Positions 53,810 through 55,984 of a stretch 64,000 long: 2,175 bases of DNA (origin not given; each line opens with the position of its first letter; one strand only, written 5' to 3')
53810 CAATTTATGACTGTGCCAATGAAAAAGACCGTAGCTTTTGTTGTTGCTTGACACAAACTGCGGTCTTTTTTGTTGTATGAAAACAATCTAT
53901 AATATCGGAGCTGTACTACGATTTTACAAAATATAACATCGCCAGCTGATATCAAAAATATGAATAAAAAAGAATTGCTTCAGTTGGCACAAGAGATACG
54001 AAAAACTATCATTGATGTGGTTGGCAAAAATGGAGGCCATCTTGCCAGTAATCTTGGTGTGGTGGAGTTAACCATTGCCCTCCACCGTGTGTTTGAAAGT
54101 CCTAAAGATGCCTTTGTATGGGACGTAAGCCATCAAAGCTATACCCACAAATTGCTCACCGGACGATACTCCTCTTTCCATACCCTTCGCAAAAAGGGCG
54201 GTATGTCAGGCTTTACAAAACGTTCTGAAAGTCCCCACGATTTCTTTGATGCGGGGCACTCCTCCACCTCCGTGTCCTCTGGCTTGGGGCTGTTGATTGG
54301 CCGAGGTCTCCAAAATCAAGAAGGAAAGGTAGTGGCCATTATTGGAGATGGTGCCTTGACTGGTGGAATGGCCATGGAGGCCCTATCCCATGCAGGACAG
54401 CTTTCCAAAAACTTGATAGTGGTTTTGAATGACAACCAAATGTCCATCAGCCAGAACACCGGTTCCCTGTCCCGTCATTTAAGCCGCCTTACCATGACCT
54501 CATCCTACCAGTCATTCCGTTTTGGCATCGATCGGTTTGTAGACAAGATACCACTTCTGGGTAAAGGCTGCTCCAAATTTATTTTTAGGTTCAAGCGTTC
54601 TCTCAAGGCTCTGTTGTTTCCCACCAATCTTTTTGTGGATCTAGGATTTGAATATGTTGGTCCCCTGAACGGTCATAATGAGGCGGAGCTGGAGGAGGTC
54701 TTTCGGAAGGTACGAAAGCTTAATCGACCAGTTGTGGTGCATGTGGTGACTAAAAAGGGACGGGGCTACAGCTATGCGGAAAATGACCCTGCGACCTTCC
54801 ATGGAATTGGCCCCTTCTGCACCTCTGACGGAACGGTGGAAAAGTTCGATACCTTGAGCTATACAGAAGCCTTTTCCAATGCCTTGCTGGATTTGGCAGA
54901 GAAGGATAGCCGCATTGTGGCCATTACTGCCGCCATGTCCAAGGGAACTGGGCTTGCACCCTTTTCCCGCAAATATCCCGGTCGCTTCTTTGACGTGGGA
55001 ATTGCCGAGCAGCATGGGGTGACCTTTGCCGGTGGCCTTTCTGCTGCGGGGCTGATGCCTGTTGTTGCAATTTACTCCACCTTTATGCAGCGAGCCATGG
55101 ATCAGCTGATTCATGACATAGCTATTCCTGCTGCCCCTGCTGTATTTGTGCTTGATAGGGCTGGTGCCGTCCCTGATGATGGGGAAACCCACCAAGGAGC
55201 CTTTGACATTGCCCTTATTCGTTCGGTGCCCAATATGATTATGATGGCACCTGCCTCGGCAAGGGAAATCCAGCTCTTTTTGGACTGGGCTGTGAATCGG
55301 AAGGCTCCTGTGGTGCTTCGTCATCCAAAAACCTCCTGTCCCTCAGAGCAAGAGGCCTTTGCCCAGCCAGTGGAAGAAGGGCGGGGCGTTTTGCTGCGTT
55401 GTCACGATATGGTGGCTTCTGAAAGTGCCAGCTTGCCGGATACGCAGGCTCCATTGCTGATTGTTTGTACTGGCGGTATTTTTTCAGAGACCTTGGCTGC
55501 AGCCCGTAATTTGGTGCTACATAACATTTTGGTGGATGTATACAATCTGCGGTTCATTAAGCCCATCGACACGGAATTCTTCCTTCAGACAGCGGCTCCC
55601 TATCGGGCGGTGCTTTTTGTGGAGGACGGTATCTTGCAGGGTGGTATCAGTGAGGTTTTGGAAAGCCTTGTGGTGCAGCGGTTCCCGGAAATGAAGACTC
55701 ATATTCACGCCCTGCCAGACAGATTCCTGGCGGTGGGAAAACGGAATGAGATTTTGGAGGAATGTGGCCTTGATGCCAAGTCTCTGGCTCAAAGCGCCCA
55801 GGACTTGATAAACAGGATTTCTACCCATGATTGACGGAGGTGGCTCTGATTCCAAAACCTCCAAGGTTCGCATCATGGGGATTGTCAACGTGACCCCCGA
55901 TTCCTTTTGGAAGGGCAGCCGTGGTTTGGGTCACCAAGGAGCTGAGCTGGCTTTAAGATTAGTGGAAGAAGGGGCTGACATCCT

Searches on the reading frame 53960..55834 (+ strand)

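Call 8: search_protein_families(library=pfam, proteins=[window:53960-55834:+])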
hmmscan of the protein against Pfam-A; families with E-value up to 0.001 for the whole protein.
window:53960-55834:+ (624 aa): 5 families
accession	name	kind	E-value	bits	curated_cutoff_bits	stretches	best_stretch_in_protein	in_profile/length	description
PF13292.11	DXP_synthase_N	-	3.2e-110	368.1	21.2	1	1-264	13-274/274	1-deoxy-D-xylulose-5-phosphate synthase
PF02779.29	Transket_pyr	-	6.9e-41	140.2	27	1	298-460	2-172/174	Transketolase, pyrimidine binding domain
PF02780.25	Transketolase_C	-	2.4e-16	60.2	25.9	1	499-608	12-123/124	Transketolase, C-terminal domain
PF02775.26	TPP_enzyme_C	-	1.7e-07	31.6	21.9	1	89-161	15-84/151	Thiamine pyrophosphate enzyme, C-terminal TPP binding domain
PF00456.26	Transketolase_N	-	3.9e-06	26.5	22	1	122-168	145-192/334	Transketolase, thiamine diphosphate binding domain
